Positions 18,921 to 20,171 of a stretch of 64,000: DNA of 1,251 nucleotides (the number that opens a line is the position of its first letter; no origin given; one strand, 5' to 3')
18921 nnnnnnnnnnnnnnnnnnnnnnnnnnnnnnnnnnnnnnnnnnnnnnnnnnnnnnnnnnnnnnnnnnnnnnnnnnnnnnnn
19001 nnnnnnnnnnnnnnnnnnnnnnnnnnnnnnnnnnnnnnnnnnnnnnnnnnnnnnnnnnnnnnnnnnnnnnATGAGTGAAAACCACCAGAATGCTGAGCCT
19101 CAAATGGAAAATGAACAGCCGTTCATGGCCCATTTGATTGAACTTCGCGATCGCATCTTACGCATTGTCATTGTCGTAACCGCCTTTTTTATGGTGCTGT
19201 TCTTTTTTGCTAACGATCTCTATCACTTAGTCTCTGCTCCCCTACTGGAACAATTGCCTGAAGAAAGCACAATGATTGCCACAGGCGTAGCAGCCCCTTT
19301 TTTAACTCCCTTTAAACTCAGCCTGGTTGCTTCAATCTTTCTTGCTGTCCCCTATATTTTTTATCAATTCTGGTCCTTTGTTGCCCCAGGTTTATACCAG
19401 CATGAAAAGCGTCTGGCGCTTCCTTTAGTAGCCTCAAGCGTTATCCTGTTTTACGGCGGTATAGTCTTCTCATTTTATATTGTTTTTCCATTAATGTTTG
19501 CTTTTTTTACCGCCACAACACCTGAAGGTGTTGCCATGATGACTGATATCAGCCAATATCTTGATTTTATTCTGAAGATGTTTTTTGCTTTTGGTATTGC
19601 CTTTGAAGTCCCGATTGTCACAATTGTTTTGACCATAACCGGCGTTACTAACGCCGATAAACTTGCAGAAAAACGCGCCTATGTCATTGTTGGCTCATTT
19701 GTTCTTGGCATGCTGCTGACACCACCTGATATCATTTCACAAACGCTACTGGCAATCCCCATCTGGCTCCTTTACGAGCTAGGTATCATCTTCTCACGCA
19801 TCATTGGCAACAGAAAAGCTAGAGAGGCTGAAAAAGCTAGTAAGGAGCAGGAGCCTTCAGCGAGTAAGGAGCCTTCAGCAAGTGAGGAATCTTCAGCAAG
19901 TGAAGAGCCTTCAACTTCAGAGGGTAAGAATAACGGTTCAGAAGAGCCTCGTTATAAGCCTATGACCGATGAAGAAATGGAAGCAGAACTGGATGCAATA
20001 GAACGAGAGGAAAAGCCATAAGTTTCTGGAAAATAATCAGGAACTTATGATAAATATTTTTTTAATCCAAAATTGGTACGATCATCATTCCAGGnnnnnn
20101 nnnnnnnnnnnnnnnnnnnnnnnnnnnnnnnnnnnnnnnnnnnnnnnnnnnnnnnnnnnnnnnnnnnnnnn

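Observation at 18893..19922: The same repeat has expanded in-frame into the C-termini of essential TatB and TatC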

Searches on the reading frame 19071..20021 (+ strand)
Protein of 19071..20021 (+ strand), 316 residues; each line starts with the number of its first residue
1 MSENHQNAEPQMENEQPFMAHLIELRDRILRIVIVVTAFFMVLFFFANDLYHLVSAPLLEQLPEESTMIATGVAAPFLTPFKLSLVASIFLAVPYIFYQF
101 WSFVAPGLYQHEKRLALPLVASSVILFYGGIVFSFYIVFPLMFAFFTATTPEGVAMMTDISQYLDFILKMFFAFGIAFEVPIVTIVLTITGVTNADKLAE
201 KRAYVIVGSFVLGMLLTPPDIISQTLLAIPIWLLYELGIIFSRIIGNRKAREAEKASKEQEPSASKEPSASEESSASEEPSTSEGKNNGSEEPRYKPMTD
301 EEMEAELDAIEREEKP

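Call 8: search_protein_families(library=ncbifam, proteins=[window:19071-20021:+])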
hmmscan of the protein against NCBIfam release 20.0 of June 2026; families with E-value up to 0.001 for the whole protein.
window:19071-20021:+ (316 aa): 3 families
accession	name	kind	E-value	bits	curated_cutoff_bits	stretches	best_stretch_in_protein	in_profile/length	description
NF008174.0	PRK10921.1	equivalog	4.1e-101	337.9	432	1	12-262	3-253/258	Sec-independent protein translocase subunit TatC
TIGR00945.1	tatC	equivalog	2.3e-70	236.9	132.7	1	19-235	2-215/215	twin-arginine translocase subunit TatC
TIGR01912.1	TatC-Arch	equivalog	1.1e-44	152.9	192.6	1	22-245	6-232/234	Sec-independent protein translocase TatC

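Call 12: find_homologous_proteins(query=window:19071-20021:+)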
Query window:19071-20021:+ (316 aa): 8000 proteins with E <= 0.001 among 8000 candidates; the best 120 are listed.
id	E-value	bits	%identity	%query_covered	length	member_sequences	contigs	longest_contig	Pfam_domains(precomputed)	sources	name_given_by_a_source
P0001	1.1e-199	680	100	100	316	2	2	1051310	PF00902.24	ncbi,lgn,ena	-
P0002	1.5e-164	565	83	100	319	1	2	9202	PF00902.24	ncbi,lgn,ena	-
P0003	6.0e-163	559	82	100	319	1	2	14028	PF00902.24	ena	-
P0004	1.5e-162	558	80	99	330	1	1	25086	PF00902.24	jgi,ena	-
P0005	5.7e-162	556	84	100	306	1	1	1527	PF00902.24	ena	-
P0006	2.2e-161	554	84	100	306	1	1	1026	PF00902.24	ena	-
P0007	3.1e-161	554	82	100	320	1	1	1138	PF00902.24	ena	-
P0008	6.6e-161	553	86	97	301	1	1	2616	PF00902.24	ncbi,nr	ncbi:MAG: twin-arginine translocase subunit TatC [Gammaproteobacteria bacterium]|nr:twin-arginine tr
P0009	7.2e-161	552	80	100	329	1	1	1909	PF00902.24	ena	-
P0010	8.6e-161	552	81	97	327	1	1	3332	PF00902.24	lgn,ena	-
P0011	1.5e-160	551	82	100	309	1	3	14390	PF00902.24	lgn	-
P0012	1.7e-160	551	81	97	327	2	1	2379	PF00902.24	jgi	-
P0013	2.1e-160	551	83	100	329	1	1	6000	PF00902.24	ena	-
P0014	9.8e-160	549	79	99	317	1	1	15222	PF00902.24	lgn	-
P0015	7.2e-159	546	80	100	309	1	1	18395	PF00902.24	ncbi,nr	ncbi:MAG: twin-arginine translocase subunit TatC [Gammaproteobacteria bacterium]|nr:twin-arginine tr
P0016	7.7e-159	546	80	100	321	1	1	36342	PF00902.24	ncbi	-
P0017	9.1e-158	542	81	97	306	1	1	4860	PF00902.24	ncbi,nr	ncbi:MAG: twin-arginine translocase subunit TatC [Gammaproteobacteria bacterium]|nr:MAG: twin-argini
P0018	2.1e-157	541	77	97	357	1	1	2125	PF00902.24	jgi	-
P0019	2.4e-157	541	81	96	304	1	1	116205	PF00902.24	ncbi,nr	ncbi:MAG: twin-arginine translocase subunit TatC [gamma proteobacterium symbiont of Taylorina sp.]|n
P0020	2.7e-157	541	79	100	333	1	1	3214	PF00902.24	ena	-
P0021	3.4e-157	540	82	97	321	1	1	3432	PF00902.24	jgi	-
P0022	9.8e-157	539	78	100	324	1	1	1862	PF00902.24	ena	-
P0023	1.0e-156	539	79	99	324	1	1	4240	PF00902.24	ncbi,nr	ncbi:MAG: twin-arginine translocase subunit TatC [Gammaproteobacteria bacterium]|nr:twin-arginine tr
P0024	1.2e-156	539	77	98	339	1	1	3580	PF00902.24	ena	-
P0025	1.7e-156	538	79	100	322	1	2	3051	PF00902.24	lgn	-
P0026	1.8e-156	538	77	100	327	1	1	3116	PF00902.24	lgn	-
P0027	5.1e-156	537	79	98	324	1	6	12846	PF00902.24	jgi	-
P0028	5.7e-156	536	79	100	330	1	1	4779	PF00902.24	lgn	-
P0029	6.0e-156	536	77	98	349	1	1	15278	PF00902.24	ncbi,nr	ncbi:MAG: twin-arginine translocase subunit TatC [Gammaproteobacteria bacterium]|nr:twin-arginine tr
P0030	6.7e-156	536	78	100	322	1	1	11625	PF00902.24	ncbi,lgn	-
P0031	7.3e-156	536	78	100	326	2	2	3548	PF00902.24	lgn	-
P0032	7.7e-156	536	77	99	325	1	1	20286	PF00902.24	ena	-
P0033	1.2e-155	535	79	100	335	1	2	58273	PF00902.24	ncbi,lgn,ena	-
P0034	1.6e-155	535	79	99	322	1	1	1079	PF00902.24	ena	-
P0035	2.1e-155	534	78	97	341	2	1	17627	PF00902.24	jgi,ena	-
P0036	2.4e-155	534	78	99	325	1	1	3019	PF00902.24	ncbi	-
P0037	2.6e-155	534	77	99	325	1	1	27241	PF00902.24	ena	-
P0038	3.1e-155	534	81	96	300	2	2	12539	PF00902.24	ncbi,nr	ncbi:MAG: twin-arginine translocase subunit TatC [gamma proteobacterium symbiont of Bathyaustriella 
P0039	3.6e-155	534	77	99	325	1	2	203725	PF00902.24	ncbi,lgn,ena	-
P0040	6.2e-155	533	81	97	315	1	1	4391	PF00902.24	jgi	-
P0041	7.4e-155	533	78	100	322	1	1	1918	PF00902.24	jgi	-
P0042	9.4e-155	532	80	97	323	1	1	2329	PF00902.24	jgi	-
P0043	1.2e-154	532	77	99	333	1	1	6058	PF00902.24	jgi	jgi:sec-independent protein translocase protein TatC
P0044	2.8e-154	531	79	100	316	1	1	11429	PF00902.24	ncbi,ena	-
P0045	8.6e-154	529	79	98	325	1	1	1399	PF00902.24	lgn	-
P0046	2.5e-153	528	77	98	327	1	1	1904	PF00902.24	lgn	-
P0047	1.8e-152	525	78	100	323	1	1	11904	PF00902.24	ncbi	-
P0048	4.9e-152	523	78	98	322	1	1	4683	PF00902.24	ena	-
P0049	5.0e-152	523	76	100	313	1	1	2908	PF00902.24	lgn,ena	-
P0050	6.2e-152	523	77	100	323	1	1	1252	PF00902.24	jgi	jgi:sec-independent protein translocase protein TatC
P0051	7.5e-152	523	77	99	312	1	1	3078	PF00902.24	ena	-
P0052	1.0e-151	522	77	100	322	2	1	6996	PF00902.24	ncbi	-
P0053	1.2e-151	522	79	96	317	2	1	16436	PF00902.24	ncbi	-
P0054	1.6e-151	522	76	100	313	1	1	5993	PF00902.24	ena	-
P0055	3.4e-151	521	75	100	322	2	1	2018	PF00902.24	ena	-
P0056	4.1e-151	520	79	95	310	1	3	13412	PF00902.24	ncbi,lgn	-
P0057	6.1e-151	520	81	96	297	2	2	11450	PF00902.24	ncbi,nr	ncbi:MAG: twin-arginine translocase subunit TatC [gamma proteobacterium symbiont of Lucinoma myriama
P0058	7.4e-151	520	76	100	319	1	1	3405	PF00902.24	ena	-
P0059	9.0e-151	519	78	98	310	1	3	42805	PF00902.24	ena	-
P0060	2.9e-150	518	79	97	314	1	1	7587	PF00902.24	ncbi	-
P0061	3.1e-150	518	75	100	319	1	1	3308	PF00902.24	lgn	-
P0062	3.5e-150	517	76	97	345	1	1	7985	PF00902.24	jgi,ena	-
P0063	1.5e-149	515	77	96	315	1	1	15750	PF00902.24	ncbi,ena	-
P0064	1.9e-149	515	77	100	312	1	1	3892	PF00902.24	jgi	jgi:sec-independent protein translocase protein TatC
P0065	2.1e-149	515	78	98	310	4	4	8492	PF00902.24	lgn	-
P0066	3.1e-149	514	77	98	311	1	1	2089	PF00902.24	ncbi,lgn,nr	ncbi:MAG: twin-arginine translocase subunit TatC [Thiohalomonas sp.]|nr:twin-arginine translocase su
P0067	1.1e-148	512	74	100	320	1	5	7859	PF00902.24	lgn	-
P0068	1.8e-148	512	76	95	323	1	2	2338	PF00902.24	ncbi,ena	-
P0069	3.1e-148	511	76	95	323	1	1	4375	PF00902.24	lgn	-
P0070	3.4e-148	511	76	95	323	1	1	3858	PF00902.24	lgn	-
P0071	1.3e-147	509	76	99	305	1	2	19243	PF00902.24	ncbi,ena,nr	ncbi:MAG: twin-arginine translocase subunit TatC [Gammaproteobacteria bacterium]|nr:twin-arginine tr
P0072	1.4e-147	509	76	95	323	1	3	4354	PF00902.24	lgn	-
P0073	1.9e-147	508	78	100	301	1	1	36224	PF00902.24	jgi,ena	-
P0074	4.6e-147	507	76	98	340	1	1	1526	PF00902.24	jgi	-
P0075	1.5e-146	505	72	100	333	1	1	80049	PF00902.24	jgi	jgi:sec-independent protein translocase protein TatC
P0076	6.3e-145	500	76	100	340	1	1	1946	PF00902.24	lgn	-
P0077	1.1e-144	499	75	98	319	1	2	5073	PF00902.24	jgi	-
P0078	1.4e-143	496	74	95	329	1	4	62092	PF00902.24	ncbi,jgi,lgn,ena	-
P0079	1.4e-143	496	74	95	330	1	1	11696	PF00902.24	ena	-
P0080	1.5e-143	496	71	100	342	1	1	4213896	PF00902.24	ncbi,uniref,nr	ncbi:twin-arginine translocase subunit TatC [sulfur-oxidizing endosymbiont of Gigantopelta aegis]|un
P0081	1.9e-143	495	76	94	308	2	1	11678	PF00902.24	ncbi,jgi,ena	-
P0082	3.9e-143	494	73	99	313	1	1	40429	PF00902.24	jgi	jgi:sec-independent protein translocase protein TatC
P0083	4.6e-143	494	73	95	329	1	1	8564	PF00902.24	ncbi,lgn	-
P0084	4.7e-143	494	74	95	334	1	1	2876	PF00902.24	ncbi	-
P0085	6.0e-143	494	78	100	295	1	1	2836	PF00902.24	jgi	jgi:sec-independent protein translocase protein TatC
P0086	1.3e-142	493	75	97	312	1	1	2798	PF00902.24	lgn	-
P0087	1.8e-142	492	76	96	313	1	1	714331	PF00902.24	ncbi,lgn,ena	-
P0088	2.5e-142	492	73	98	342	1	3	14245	PF00902.24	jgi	-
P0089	5.1e-142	491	73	99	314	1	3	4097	PF00902.24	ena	-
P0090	6.1e-142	490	74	95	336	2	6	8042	PF00902.24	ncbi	-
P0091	6.2e-142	490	73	95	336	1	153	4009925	PF00902.24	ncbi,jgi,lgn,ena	-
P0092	1.0e-141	490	74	96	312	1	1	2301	PF00902.24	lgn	-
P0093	1.0e-141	490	73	95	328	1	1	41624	PF00902.24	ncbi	-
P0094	1.3e-141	489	73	95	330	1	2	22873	PF00902.24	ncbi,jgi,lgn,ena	-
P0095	1.7e-141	489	73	95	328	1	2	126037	PF00902.24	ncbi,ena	-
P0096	2.5e-141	488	73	95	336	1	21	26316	PF00902.24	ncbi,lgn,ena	-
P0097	5.2e-140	484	73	95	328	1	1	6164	PF00902.24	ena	-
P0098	4.7e-129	448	77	83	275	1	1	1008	PF00902.24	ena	-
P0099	9.4e-123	427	65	92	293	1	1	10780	PF00902.24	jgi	-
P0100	2.1e-122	426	60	99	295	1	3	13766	PF00902.24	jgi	-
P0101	2.3e-121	423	62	99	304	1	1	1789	PF00902.24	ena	-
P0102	5.5e-120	418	61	99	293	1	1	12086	PF00902.24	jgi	jgi:sec-independent protein translocase protein TatC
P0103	2.4e-117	410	61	98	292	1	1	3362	PF00902.24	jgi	jgi:sec-independent protein translocase protein TatC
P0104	4.4e-117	409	68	80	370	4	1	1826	PF00902.24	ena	-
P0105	6.8e-117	408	61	100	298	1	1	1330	PF00902.24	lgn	-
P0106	8.4e-117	408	63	99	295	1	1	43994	PF00902.24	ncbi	-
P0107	1.4e-116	407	59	98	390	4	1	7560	PF00902.24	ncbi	-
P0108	1.6e-116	407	63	100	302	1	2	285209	PF00902.24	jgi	jgi:sec-independent protein translocase protein TatC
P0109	1.7e-116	407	61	99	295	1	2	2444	PF00902.24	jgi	-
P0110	1.9e-116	407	78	78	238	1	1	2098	PF00902.24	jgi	jgi:sec-independent protein translocase protein TatC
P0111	2.1e-116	406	57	100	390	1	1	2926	PF00902.24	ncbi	-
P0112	3.0e-116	406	67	84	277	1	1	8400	PF00902.24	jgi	jgi:sec-independent protein translocase protein TatC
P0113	4.0e-116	406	61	97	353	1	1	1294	PF00902.24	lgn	-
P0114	4.3e-116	405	57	100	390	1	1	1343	PF00902.24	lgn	-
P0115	6.7e-116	405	69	83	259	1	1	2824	PF00902.24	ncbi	-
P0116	8.0e-116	405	60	99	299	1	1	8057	PF00902.24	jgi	-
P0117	1.7e-115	403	56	97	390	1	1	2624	PF00902.24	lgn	-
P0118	2.0e-115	403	60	98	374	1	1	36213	PF00902.24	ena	-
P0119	3.1e-115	403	60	100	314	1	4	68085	PF00902.24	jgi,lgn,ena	-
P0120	3.3e-115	403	63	91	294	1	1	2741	PF00902.24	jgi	-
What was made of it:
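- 19071..20021 (+): tatC, 316 aa. TIGR00945 at 237 bits and PF00902 (calls 8, 12).
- On TatC (TIGR00945 / PF00902): PF00902 is recorded for the identical protein P0001 (call 12).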

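Call 14: find_encoding_contigs(protein=P0001, flank=3000, max_places=4)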
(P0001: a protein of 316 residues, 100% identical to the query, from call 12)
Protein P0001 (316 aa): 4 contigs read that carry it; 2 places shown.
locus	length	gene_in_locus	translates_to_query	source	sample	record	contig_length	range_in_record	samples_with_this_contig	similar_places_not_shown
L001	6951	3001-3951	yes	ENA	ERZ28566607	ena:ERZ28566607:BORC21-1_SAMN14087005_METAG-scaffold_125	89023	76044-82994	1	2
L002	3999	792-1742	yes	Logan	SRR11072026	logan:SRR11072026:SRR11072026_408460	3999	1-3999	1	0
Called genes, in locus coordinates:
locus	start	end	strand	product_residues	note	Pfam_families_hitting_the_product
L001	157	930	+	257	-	PF00977:His_biosynth, PF01207:Dus (faint), PF05690:ThiG (faint), PF03060:NMO (faint)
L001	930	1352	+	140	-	PF01502:PRA-CH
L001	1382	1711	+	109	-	PF01503:PRA-PH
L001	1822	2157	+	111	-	PF11969:DcpS_C, PF01230:HIT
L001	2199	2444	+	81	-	PF02416:TatA_B_E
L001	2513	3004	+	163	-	-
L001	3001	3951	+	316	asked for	PF00902:TatC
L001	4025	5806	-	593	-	PF27104:FimW_N, PF27125:FimW_C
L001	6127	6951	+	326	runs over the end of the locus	PF12849:PBP_like_2, PF13531:SBP_bac_11 (faint)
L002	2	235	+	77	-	?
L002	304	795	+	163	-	-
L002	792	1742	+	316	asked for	PF00902:TatC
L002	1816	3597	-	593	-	PF27104:FimW_N, PF27125:FimW_C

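Call 15: find_related_loci(query=window:19071-20021:+, collection=genome_contigs, flank=4000)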
Query window:19071-20021:+ (316 aa) in genome_contigs; peptide patterns used: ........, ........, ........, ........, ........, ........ (x = any residue, [..] = any of these).
538 stretches matched a pattern; 234 encode a relative of the query (tblastn E <= 1e-3); the best 80 are kept; 80 distinct loci.
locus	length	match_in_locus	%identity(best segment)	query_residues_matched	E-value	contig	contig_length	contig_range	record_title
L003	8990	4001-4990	85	1-315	1e-178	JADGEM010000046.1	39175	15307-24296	MAG: Gammaproteobacteria bacterium isolate BB36 NODE_918_length_39175_cov_9.938914, whole genome shotgun sequence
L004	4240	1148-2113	79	1-314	3e-171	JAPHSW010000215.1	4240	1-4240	MAG: Gammaproteobacteria bacterium isolate N3S-Bin_2 c_000000586711, whole genome shotgun sequence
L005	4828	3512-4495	79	1-315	4e-166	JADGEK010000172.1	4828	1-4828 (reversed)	MAG: Gammaproteobacteria bacterium isolate BB34 NODE_18857_length_4828_cov_16.279340, whole genome shotgun sequence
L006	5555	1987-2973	77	1-315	6e-164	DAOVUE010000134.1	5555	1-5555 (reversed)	MAG TPA_asm: Pseudomonadota bacterium isolate CSMAG_1671 CSMAG_1671_k141_3010974_length_5555_cov_9.7806, whole genome sh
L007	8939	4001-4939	79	2-315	2e-158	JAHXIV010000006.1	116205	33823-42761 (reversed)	MAG: gamma proteobacterium symbiont of Taylorina sp. isolate L037_T1 c_000000000009, whole genome shotgun sequence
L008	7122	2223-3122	76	2-315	7e-157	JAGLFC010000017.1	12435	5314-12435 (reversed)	MAG: Gammaproteobacteria bacterium isolate RS_1_15 ROV157_1.bin.15.fa_17, whole genome shotgun sequence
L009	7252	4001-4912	80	7-315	9e-157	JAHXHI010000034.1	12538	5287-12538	MAG: gamma proteobacterium symbiont of Bathyaustriella thionipta isolate L181_T1 c_000000000127, whole genome shotgun se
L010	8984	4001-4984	72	1-310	2e-156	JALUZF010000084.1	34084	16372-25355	MAG: Gammaproteobacteria bacterium isolate 132-544_maxbin2_scaf2bin.109 132-544_scaffold_177_c1, whole genome shotgun se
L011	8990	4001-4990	73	1-310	6e-155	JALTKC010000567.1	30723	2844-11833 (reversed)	MAG: Gammaproteobacteria bacterium isolate S139_maxbin2_scaf2bin.159 S139_NODE_921_length_30723_cov_2.898974, whole geno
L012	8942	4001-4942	78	1-315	9e-155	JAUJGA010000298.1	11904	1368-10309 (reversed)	MAG: Gammaproteobacteria bacterium isolate MAG-626 k141_418939, whole genome shotgun sequence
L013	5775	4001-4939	77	2-315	7e-155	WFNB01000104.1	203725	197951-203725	MAG: Gammaproteobacteria bacterium isolate S010_5 k151_57633, whole genome shotgun sequence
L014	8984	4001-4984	72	1-310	1e-154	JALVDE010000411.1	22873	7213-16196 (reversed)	MAG: Gammaproteobacteria bacterium isolate 134-614_metabat2_scaf2bin.015 134-614_scaffold_668_c1, whole genome shotgun s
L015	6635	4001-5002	73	1-310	4e-154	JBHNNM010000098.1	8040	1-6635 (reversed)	MAG: Gammaproteobacteria bacterium isolate J21416_BXG_013-Gamma1 NODE_108_length_8040_cov_40.266574, whole genome shotgu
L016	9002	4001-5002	72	1-310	4e-153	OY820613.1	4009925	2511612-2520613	MAG: Gammaproteobacteria bacterium isolate 99eaebf8-0e01-45e1-9b83-b2bbc74163d4 genome assembly, chromosome: 1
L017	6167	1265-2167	80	6-314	2e-152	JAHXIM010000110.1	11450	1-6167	MAG: gamma proteobacterium symbiont of Lucinoma myriamae isolate L132_T1 c_000000000040, whole genome shotgun sequence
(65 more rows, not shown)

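Call 47: find_encoding_contigs(protein=P0011, flank=10000, max_places=2)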
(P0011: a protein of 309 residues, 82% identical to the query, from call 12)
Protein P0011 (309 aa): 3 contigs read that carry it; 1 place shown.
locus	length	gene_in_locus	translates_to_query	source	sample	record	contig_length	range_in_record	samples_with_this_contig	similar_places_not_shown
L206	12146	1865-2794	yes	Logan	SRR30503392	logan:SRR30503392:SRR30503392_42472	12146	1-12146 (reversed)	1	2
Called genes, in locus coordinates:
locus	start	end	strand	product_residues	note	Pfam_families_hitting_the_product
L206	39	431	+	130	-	PF01502:PRA-CH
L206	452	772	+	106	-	PF01503:PRA-PH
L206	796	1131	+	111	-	PF11969:DcpS_C, PF01230:HIT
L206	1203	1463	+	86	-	PF02416:TatA_B_E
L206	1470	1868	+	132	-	PF02416:TatA_B_E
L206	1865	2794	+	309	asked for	PF00902:TatC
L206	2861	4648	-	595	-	PF27104:FimW_N, PF27125:FimW_C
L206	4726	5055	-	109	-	PF11731:Cdd1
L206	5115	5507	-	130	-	PF01638:HxlR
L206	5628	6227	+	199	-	PF02798:GST_N, PF13417:GST_N_3, PF13409:GST_N_2, PF00043:GST_C (weak), PF14497:GST_C_3 (faint), PF13410:GST_C_2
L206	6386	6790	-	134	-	PF04828:GFA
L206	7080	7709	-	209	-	-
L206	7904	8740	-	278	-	PF00753:Lactamase_B, PF23023:Anti-Pycsar_Apyc1, PF12706:Lactamase_B_2 (weak)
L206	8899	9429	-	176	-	PF00719:Pyrophosphatase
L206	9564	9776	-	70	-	-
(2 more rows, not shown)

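Call 48: find_encoding_contigs(protein=P0028, flank=10000, max_places=2)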
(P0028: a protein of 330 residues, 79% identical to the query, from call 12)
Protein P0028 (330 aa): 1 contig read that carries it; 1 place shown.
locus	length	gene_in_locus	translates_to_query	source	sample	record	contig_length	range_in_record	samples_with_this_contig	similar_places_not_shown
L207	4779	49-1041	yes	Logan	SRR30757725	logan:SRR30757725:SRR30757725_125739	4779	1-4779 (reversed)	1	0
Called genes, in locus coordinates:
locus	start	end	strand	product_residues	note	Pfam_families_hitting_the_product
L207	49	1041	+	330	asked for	PF00902:TatC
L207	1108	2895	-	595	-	PF27104:FimW_N, PF27125:FimW_C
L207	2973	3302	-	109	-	PF11731:Cdd1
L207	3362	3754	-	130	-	PF01638:HxlR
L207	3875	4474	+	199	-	PF02798:GST_N, PF13417:GST_N_3, PF13409:GST_N_2, PF00043:GST_C (weak), PF14497:GST_C_3 (faint), PF13410:GST_C_2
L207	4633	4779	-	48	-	?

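Call 49: find_encoding_contigs(protein=P0013, flank=10000, max_places=2)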
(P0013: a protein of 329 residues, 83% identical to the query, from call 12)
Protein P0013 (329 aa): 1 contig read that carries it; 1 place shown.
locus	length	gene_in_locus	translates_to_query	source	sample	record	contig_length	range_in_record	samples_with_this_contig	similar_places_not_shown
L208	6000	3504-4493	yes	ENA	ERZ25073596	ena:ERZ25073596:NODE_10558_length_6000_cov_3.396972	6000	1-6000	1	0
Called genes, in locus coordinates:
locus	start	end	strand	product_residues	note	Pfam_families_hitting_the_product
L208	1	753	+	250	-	?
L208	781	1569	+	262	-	PF00977:His_biosynth, PF03060:NMO (faint)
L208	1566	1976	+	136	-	PF01502:PRA-CH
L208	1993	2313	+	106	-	PF01503:PRA-PH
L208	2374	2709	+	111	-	PF11969:DcpS_C, PF01230:HIT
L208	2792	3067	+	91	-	PF02416:TatA_B_E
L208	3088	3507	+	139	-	PF02416:TatA_B_E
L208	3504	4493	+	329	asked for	PF00902:TatC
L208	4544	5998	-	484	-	?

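Call 50: find_encoding_contigs(protein=P0035, flank=10000, max_places=2)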
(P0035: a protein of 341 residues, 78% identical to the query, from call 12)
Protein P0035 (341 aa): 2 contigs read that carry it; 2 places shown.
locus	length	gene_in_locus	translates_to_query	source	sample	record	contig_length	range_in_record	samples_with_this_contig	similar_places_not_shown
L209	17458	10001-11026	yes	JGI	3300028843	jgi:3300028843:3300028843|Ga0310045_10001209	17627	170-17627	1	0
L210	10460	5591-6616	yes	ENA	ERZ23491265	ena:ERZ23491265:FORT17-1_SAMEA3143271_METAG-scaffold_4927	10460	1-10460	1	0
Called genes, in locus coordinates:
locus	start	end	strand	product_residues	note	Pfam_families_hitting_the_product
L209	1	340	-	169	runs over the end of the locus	?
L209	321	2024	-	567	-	PF00749:tRNA-synt_1c, PF03950:tRNA-synt_1c_C, PF20974:tRNA-synt_1c_C2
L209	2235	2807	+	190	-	PF00160:Pro_isomerase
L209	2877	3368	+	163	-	PF00160:Pro_isomerase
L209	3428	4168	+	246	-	PF00149:Metallophos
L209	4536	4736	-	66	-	-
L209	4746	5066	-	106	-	PF00581:Rhodanese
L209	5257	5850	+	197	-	PF00475:IGPD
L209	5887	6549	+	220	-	PF00117:GATase, PF01174:SNO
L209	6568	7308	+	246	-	PF00977:His_biosynth, PF03060:NMO (faint), PF01207:Dus (weak)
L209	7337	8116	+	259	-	PF00977:His_biosynth, PF03060:NMO (faint)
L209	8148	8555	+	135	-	PF01502:PRA-CH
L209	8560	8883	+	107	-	PF01503:PRA-PH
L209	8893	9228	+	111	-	PF11969:DcpS_C, PF01230:HIT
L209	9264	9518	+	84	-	PF02416:TatA_B_E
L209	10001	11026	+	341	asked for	PF00902:TatC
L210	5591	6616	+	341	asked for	PF00902:TatC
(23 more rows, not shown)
